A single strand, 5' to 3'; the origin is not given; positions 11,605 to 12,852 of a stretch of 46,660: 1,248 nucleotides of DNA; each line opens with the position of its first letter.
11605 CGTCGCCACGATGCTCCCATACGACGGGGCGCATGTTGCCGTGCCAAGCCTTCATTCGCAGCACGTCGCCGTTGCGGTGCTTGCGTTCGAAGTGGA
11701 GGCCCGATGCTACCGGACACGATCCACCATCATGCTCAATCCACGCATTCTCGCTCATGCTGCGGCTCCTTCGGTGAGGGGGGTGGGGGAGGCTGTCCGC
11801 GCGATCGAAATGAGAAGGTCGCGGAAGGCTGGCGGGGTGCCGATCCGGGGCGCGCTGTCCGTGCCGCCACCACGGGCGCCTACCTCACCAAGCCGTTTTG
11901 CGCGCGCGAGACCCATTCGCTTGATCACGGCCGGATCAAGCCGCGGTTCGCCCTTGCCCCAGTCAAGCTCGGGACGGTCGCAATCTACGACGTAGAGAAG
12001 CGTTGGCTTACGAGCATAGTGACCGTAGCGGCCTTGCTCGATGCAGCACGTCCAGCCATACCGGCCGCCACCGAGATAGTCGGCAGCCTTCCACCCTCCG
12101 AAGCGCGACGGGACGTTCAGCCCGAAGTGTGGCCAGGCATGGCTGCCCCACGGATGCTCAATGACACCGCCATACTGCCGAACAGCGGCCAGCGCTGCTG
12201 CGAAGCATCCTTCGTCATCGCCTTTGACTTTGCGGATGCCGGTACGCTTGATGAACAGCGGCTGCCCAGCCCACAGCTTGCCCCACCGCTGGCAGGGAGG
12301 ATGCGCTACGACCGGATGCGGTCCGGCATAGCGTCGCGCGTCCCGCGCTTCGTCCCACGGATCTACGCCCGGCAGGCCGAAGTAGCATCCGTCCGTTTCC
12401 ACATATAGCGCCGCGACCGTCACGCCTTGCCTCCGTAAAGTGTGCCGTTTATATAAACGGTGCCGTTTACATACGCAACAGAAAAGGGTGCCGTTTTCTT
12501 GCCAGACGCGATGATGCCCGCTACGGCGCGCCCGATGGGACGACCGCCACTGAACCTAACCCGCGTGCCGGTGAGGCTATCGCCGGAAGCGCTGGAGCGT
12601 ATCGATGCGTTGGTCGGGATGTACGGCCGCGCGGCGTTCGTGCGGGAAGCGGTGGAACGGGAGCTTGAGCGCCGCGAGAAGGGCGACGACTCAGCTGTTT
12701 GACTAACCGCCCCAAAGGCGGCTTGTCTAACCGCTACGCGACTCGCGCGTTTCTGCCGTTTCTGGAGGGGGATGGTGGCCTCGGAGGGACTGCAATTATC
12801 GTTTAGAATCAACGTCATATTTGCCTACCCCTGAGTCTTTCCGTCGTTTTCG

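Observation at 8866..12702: Self-contained, RHH-gated nine-gene operon of unknown function in the int-proximal cargo position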

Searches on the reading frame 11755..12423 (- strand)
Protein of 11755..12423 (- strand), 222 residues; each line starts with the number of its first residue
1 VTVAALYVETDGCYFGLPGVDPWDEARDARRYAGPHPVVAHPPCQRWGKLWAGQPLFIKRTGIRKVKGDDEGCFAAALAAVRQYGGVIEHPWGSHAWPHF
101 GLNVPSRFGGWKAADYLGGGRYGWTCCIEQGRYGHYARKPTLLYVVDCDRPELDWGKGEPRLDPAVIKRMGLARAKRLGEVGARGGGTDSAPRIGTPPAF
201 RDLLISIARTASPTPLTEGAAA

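Call 6: search_protein_families(library=pfam, max_evalue=0.1, proteins=[window:11755-12423:-])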
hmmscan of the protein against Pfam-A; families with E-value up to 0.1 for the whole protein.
window:11755-12423:- (222 aa): 0 families

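Call 7: search_protein_families(library=phrogs, max_evalue=0.01, proteins=[window:11755-12423:-])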
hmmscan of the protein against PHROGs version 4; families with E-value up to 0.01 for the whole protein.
window:11755-12423:- (222 aa): 1 family
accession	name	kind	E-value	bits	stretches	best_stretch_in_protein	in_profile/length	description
phrog_12600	-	unknown function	7.2e-79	264.9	1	2-215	3-198/203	-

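Call 9: search_protein_families(library=padloc, max_evalue=0.01, proteins=[window:11755-12423:-])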
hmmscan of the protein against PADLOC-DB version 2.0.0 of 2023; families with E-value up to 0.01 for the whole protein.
window:11755-12423:- (222 aa): 0 families

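Call 20: find_related_loci(query=window:11755-12423:-, collection=viral_contigs, flank=8000)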
Query window:11755-12423:- (222 aa) in viral_contigs; peptide patterns used: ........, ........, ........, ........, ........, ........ (x = any residue, [..] = any of these).
287 stretches matched a pattern; 280 encode a relative of the query (tblastn E <= 1e-3); the best 80 are kept; 80 distinct loci.
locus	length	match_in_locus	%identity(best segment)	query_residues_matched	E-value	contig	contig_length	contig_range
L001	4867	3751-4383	87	1-211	2e-123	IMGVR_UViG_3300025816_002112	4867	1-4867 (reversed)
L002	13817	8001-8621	82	1-211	3e-112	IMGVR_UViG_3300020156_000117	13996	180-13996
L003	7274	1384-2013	79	2-215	2e-111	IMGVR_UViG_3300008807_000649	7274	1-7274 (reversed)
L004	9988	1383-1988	83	2-207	2e-110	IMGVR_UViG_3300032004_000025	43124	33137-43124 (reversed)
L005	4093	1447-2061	79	3-211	2e-110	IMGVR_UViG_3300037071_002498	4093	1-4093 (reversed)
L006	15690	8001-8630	78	2-211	4e-109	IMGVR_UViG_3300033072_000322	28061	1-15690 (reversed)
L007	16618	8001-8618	79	2-211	2e-108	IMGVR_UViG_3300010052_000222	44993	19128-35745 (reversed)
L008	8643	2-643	80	5-218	2e-108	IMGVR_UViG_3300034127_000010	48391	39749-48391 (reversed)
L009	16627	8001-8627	78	1-213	2e-107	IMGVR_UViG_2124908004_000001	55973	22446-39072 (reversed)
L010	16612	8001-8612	78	3-210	6e-107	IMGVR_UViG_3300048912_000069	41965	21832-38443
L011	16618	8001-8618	77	2-211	5e-107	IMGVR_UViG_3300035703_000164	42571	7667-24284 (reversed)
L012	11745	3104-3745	78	2-218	4e-107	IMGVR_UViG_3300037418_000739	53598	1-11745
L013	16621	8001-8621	78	3-212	4e-107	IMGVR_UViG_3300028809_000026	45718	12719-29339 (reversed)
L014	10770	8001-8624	76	1-212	1e-106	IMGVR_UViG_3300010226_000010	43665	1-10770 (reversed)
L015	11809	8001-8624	77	1-212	3e-106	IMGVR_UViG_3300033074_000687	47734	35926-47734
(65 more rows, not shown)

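Call 36: search_protein_families(library=ncbifam, max_evalue=0.1, proteins=[window:11755-12423:-])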
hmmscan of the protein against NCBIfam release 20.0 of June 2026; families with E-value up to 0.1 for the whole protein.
window:11755-12423:- (222 aa): 0 families

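Call 37: find_homologous_proteins(query=window:11755-12423:-, max_evalue=0.001)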
Query window:11755-12423:- (222 aa): 7376 proteins with E <= 0.001 among 8000 candidates; the best 120 are listed.
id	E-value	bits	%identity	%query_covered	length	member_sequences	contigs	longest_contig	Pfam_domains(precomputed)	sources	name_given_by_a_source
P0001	2.0e-127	442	88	95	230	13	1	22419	-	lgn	-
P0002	4.3e-122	424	83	95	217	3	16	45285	-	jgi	jgi:hypothetical protein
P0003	1.4e-121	423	84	95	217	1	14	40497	-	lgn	-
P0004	1.2e-120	420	83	96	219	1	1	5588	-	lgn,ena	-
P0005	2.1e-120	419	82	95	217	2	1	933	-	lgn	-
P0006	2.6e-120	419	85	95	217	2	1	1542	-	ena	-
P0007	5.4e-120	418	81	95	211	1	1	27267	-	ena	-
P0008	1.5e-119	416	84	96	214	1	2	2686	-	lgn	-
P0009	1.5e-119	416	85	95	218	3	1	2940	-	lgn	-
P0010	2.2e-119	416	81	95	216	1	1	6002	-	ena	-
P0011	1.7e-118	413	81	95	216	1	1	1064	-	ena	-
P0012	2.7e-118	412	83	95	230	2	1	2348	-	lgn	-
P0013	2.9e-118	412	83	95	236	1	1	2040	-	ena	-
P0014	3.4e-117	408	80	95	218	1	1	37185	-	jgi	jgi:hypothetical protein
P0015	2.4e-116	406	82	95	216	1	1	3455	-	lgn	-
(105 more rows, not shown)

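Call 38: find_encoding_contigs(protein=P0001, flank=10000, max_places=4)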
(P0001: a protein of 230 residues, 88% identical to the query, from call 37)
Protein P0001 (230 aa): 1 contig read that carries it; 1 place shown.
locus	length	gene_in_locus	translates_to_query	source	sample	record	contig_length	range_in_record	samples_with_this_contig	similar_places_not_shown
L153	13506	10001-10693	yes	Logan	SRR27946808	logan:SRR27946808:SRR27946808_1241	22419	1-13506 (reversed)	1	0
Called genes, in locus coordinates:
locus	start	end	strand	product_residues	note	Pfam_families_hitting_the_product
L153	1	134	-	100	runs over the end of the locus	-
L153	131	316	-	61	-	-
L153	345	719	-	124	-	-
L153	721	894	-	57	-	-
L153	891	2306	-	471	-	PF13155:Toprim_2 (weak), PF13662:Toprim_4 (weak), PF03796:DnaB_C, PF13481:AAA_25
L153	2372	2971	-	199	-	-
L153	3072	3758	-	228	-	-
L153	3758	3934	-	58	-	-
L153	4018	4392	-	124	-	-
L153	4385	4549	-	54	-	-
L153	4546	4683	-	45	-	-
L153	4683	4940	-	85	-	-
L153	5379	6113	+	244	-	PF01381:HTH_3, PF12844:HTH_19, PF13443:HTH_26, PF13560:HTH_31, PF00717:Peptidase_S24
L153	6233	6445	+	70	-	-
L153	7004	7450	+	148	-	-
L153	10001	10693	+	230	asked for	-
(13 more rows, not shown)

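Call 45: search_solved_structures(query=A1, max_evalue=10, show_alignments=2)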
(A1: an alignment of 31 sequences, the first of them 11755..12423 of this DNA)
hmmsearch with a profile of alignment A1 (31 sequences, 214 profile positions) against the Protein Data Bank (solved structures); distinct sequences matched with E-value up to 10: 4.
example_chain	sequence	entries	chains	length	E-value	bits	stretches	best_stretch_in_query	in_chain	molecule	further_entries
4zu2_A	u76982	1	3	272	0.15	14.9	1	144-186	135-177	Putative isohexenylglutaconyl-CoA hydratase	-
3f5r_A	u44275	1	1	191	0.23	14.3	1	96-159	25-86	FACT complex subunit POB3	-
4k3w_A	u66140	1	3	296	1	12.2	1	145-185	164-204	Enoyl-CoA hydratase/isomerase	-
7nky_O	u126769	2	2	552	1.7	11.4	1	97-159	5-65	FACT complex subunit POB3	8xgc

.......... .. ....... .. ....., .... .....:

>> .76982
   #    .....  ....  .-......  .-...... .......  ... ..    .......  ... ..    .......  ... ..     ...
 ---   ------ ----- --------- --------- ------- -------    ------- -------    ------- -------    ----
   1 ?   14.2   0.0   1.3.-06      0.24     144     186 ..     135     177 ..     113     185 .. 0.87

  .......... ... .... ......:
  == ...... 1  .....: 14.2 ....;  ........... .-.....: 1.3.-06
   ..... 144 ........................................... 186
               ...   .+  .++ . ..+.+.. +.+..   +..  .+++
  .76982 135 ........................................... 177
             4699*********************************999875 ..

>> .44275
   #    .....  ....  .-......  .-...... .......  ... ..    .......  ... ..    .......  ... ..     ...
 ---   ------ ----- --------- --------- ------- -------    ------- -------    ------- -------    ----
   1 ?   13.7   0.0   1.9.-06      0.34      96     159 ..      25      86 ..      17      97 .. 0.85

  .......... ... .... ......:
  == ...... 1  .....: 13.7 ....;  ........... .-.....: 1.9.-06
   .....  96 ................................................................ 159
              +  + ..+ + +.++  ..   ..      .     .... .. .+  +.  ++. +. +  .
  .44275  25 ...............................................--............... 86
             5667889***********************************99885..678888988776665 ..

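Call 50: predict_structure(alignment_id=A1)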
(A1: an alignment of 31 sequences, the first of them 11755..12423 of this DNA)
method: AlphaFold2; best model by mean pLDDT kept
length: 222 residues; sequences in the alignment: 31
mean_pLDDT: 76.1   pTM: 0.78
mean pLDDT of the five models: 76.1, 75.1, 74.1, 68.8, 41.6
residues with pLDDT >= 90: 68; 70-90: 76; 50-70: 49; < 50: 29
segments of 3 or more residues with pLDDT < 50: 46-53, 180-194, 218-222
pLDDT, mean of each block of 10 residues (from residue 1): 88 88 84 94 58 61 68 90 94 85 87 91 88 59 94 71 63 62 36 61 94 65 38
secondary structure, 60 per line:
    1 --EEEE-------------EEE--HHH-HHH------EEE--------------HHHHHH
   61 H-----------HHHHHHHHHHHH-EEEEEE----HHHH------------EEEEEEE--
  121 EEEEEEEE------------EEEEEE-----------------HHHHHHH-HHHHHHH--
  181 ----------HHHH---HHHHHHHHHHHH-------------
elements in order: E3-6 E20-22 E38-40 H55-61 H73-84 E86-91 H96-99 E112-118 E121-128 E141-146 H164-170 H172-178 H191-194 H198-209

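Call 52: fold_search(model_id=the predicted structure, library=pdb)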
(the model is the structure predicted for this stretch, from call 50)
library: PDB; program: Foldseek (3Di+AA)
matches with E <= 10: 380; with E <= 0.001: 0
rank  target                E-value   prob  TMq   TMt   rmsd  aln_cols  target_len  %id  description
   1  8tp1_A                1.2e-01  0.13  0.18  0.11  18.8       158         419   10  ATP-2 state of Bcs1 (C7 symmetrized) (released 2024-06-05)
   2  6uk5_B                1.2e-01  0.11  0.20  0.19  17.1       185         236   14  Structure of SAM bound CalS10, an amino pentose methyltransferase from Micromonospora echinaspora involved in calichea (released 2020-10-07)
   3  3pt9                  1.6e-01  0.30  0.30  0.10   7.5       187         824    8  Crystal structure of mouse DNMT1(731-1602) in the free state (released 2010-12-29)
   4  8xqc_A                1.8e-01  0.33  0.25  0.08   6.6       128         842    9  Cryo-EM structure of human DNMT1 (aa:351-1616) in complex with ubiquitinated PAF15 and hemimethylated DNA analog (released 2025-01-15)
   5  4yoc_A                1.8e-01  0.21  0.22  0.07   6.7       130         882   10  Crystal Structure of human DNMT1 and USP7/HAUSP complex (released 2015-05-27)
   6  6w8w_A                2.0e-01  0.16  0.22  0.07   8.1       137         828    9  Crystal structure of mouse DNMT1 in complex with CCG DNA (released 2020-07-08)
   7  6w8w_B                2.2e-01  0.21  0.23  0.08   6.3       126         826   10  Crystal structure of mouse DNMT1 in complex with CCG DNA (released 2020-07-08)
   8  6w8v_A                2.2e-01  0.20  0.22  0.08   6.7       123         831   12  Crystal structure of mouse DNMT1 in complex with ACG DNA (released 2020-07-08)
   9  5wy1                  3.0e-01  0.16  0.22  0.05   7.0       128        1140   11  Crystal structure of mouse DNA methyltransferase 1 (T1505A mutant) (released 2017-05-24)
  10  4fsx_B                3.2e-01  0.16  0.24  0.10   7.1       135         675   12  crystal structure of Se-substituted Zea mays ZMET2 in complex with SAH (released 2012-10-17)
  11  9v0j_A                4.8e-01  0.06  0.16  0.12  13.4       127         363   11  Cryo-EM structure of GATOR1-KICSTOR complex (released 2025-11-12)
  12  3av4                  5.1e-01  0.14  0.22  0.05   7.5       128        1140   11  Crystal structure of mouse DNA methyltransferase 1 (released 2011-05-04)
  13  2yh6_C                5.1e-01  0.03  0.13  0.16  16.4       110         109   11  Structure of the N-terminal domain of BamC from E. coli (released 2011-05-25)
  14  3pt6_A                5.4e-01  0.15  0.23  0.07   6.0       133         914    9  Crystal structure of mouse DNMT1(650-1602) in complex with DNA (released 2010-12-29)
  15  4wxx_A                5.8e-01  0.13  0.22  0.05   7.5       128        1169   11  The crystal structure of human DNMT1(351-1600) (released 2015-07-15)
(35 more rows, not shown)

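Call 84: fold_search(model_id=the predicted structure, library=viral)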
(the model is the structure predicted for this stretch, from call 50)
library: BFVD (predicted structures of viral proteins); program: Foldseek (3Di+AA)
matches with E <= 10: 377; with E <= 0.001: 0
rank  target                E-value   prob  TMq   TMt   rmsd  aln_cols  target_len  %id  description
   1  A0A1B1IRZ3            2.9e-03  0.80  0.32  0.17  12.5       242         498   17  (no name in the UniProt tables at hand)
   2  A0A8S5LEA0            8.0e-03  0.57  0.34  0.29   9.5       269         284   12  Cytosine specific methyltransferase [Podoviridae sp. ctMxM32]
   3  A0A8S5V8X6            1.3e-02  0.57  0.32  0.13  12.3       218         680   16  DNA (cytosine-5-)-methyltransferase [Caudovirales sp. ctCpR1]
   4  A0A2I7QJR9            1.4e-02  0.35  0.25  0.14  12.2       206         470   13  (no name in the UniProt tables at hand)
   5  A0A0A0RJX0            1.7e-02  0.75  0.42  0.43   7.0       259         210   13  (no name in the UniProt tables at hand)
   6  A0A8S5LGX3            3.5e-02  0.21  0.25  0.25  11.4       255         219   14  Cytosine specific methyltransferase [Myoviridae sp. cte0t5]
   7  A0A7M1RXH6            6.2e-02  0.12  0.15  0.05  16.5       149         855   13  Uncharacterized protein [uncultured phage cr8_1]
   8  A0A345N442            9.1e-02  0.60  0.38  0.41   6.2       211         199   11  (no name in the UniProt tables at hand)
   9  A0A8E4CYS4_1          1.4e-01  0.06  0.13  0.05  17.2       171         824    9  (no name in the UniProt tables at hand)
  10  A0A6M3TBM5            1.8e-01  0.05  0.11  0.14  19.0       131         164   11  (no name in the UniProt tables at hand)
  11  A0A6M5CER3            1.9e-01  0.28  0.40  0.39   9.9       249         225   14  Site-specific DNA-cytosine methylase [Vibrio phage Vc1]
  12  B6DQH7                2.1e-01  0.04  0.12  0.07  20.7       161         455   14  (no name in the UniProt tables at hand)
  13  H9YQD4                2.5e-01  0.25  0.39  0.20   9.1       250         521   14  (no name in the UniProt tables at hand)
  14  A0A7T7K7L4            3.0e-01  0.06  0.10  0.12  18.2        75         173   16  (no name in the UniProt tables at hand)
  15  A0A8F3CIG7            3.7e-01  0.23  0.26  0.10   6.7       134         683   13  Cytosine-specific methyltransferase [Ranid herpesvirus 4]
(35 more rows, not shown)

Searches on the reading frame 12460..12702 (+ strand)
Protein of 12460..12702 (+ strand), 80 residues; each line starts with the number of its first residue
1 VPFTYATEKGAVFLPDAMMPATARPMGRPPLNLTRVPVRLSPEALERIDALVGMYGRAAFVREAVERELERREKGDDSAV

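Call 6: search_protein_families(library=pfam, max_evalue=0.1, proteins=[window:12460-12702:+])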
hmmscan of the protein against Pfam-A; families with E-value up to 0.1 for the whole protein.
window:12460-12702:+ (80 aa): 1 family
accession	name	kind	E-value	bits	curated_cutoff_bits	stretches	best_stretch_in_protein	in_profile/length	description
PF01402.27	RHH_1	-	0.0041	17.5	20.5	1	35-71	1-39/39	Ribbon-helix-helix protein, copG family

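Call 7: search_protein_families(library=phrogs, max_evalue=0.01, proteins=[window:12460-12702:+])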
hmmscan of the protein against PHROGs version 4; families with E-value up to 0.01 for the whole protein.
window:12460-12702:+ (80 aa): 1 family
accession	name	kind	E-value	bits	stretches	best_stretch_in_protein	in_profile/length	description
phrog_13890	-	unknown function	0.00034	21.5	1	33-73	17-59/73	-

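Call 9: search_protein_families(library=padloc, max_evalue=0.01, proteins=[window:12460-12702:+])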
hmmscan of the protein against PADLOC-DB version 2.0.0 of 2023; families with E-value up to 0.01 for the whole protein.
window:12460-12702:+ (80 aa): 0 families

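Call 36: search_protein_families(library=ncbifam, max_evalue=0.1, proteins=[window:12460-12702:+])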
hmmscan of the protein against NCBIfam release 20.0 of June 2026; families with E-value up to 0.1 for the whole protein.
window:12460-12702:+ (80 aa): 2 families
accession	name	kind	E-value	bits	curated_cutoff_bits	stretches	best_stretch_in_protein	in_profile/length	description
NF041551.1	YlcI_YnfO_N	subfamily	0.00012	22.1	30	1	34-72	3-42/42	YlcI/YnfO family protein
NF048017.1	antitoxin_RelB_like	equivalog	0.057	13.7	50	1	39-73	1-37/70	type II toxin-antitoxin system RelB family antitoxin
